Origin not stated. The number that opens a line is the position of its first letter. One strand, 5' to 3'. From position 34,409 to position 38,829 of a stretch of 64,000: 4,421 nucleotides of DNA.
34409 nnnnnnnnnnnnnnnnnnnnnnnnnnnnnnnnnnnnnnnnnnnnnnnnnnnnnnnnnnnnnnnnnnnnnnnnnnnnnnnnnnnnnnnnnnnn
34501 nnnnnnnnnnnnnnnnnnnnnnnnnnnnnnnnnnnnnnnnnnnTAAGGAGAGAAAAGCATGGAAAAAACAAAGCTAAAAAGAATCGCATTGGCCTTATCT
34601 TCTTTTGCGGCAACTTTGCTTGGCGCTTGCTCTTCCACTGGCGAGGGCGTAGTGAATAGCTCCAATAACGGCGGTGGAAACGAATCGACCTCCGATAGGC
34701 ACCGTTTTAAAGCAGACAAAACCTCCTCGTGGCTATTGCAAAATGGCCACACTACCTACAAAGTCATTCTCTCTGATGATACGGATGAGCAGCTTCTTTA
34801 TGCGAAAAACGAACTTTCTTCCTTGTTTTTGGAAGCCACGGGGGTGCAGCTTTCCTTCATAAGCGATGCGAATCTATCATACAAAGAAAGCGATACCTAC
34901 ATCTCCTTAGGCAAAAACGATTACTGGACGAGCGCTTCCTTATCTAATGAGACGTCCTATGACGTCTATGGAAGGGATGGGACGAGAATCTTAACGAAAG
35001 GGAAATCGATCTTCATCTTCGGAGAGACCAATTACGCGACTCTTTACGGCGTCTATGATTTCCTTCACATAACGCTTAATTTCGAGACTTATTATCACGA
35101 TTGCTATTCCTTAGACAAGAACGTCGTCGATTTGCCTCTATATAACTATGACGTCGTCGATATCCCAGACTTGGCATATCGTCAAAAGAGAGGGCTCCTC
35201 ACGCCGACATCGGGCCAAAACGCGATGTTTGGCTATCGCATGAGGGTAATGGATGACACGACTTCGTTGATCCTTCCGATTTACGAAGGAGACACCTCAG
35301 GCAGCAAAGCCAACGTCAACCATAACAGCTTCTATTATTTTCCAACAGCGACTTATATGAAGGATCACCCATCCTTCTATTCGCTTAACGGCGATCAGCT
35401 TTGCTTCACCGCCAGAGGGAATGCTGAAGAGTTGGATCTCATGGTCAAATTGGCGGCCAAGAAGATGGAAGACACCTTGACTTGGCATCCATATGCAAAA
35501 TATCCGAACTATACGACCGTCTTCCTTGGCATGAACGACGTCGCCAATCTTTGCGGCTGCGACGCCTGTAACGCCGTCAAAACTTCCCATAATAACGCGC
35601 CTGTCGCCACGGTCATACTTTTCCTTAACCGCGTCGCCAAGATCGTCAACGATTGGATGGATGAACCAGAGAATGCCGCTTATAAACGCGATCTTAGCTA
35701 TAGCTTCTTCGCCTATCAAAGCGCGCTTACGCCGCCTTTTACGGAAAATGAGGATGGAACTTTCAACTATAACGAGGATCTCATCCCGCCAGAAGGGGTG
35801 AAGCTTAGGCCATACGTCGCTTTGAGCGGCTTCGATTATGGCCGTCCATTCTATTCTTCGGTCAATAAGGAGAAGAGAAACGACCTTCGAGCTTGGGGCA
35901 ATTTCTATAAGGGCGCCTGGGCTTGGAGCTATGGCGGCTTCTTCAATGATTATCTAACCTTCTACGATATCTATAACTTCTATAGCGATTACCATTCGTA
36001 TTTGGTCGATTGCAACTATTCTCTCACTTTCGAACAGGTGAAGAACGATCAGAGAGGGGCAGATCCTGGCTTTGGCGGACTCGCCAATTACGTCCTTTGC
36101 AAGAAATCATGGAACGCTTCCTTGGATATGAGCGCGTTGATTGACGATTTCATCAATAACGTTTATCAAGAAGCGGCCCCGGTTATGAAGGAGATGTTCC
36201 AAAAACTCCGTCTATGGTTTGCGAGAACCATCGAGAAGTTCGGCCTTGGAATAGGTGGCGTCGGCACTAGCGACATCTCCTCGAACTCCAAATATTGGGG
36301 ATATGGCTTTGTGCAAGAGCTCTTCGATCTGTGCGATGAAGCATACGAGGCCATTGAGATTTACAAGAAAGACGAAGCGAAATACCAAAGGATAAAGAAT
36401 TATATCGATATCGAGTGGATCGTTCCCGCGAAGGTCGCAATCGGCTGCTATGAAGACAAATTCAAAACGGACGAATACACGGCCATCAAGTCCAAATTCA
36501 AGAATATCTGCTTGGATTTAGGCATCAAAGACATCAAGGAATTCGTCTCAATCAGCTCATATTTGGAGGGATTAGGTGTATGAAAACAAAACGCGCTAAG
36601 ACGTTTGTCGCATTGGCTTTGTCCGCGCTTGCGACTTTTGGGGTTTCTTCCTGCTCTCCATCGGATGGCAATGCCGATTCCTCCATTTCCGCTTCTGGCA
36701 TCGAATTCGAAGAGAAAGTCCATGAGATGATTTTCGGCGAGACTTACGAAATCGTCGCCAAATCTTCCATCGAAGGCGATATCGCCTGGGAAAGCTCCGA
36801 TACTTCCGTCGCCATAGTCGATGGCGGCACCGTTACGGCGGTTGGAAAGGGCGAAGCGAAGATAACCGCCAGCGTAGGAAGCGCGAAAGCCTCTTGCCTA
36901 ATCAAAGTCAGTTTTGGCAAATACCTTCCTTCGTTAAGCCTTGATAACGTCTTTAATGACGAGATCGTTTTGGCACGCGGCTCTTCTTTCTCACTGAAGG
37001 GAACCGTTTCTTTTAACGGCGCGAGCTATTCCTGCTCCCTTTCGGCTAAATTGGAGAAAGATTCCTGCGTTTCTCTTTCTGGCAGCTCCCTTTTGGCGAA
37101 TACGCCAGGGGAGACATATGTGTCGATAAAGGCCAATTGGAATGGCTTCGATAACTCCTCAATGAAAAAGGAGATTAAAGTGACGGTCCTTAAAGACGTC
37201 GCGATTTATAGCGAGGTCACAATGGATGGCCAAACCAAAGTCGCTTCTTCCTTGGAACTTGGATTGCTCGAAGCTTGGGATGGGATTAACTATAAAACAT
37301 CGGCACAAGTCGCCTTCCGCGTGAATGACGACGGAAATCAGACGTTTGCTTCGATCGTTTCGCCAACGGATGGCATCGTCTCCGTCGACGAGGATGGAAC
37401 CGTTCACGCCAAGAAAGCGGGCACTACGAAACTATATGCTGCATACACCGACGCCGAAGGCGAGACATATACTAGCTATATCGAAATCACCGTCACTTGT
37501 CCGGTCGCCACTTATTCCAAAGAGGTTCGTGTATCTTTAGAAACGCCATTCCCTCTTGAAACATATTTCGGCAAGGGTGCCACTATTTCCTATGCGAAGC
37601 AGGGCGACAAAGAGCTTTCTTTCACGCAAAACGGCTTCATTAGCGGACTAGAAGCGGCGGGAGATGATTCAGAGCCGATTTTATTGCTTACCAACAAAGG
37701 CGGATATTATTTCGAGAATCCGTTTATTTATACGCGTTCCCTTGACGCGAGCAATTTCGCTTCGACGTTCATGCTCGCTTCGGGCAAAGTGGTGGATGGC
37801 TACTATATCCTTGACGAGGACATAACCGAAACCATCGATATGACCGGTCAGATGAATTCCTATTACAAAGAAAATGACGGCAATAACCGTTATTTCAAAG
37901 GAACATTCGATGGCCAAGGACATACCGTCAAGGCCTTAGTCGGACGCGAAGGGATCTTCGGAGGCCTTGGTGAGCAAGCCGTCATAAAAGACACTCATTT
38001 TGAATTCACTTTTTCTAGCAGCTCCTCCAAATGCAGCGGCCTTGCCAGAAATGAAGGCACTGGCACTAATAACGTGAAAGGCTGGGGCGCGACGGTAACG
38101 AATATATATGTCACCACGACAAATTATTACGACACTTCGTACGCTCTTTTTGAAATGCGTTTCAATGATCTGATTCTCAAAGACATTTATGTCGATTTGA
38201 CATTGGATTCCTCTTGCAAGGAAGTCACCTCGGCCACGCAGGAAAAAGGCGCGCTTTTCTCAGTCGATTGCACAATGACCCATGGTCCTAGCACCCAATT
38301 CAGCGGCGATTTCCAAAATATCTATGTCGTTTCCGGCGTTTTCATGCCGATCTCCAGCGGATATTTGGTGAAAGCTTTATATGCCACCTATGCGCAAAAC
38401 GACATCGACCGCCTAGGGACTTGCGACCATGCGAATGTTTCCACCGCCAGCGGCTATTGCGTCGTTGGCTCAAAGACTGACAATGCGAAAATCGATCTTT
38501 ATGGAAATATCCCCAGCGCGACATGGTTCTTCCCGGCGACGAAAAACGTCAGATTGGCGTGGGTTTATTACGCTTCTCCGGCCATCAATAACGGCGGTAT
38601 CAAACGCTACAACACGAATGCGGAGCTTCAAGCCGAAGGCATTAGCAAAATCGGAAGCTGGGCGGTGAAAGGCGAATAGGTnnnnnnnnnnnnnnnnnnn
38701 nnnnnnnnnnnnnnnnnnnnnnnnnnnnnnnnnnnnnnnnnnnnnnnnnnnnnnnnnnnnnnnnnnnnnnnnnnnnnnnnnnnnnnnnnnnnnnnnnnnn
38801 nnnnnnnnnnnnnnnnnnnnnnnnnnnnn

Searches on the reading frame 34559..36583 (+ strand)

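Call 67: search_protein_families(library=pfam, proteins=[window:34559-36583:+], max_evalue=0.00001)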
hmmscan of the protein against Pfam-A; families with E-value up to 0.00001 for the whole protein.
window:34559-36583:+ (674 aa): 1 family
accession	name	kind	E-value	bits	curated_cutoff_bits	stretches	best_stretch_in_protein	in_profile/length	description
PF16126.11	DUF4838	-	8.6e-26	91.3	26.6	1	197-546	21-323/325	Domain of unknown function (DUF4838)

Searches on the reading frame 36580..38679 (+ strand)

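Call 67: search_protein_families(library=pfam, proteins=[window:36580-38679:+], max_evalue=0.00001)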
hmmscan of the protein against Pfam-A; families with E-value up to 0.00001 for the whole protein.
window:36580-38679:+ (699 aa): 1 family
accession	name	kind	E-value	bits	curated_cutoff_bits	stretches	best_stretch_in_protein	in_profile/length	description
PF02368.24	Big_2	-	5.4e-07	29.9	22.8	0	62-101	31-70/79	Bacterial Ig-like domain (group 2)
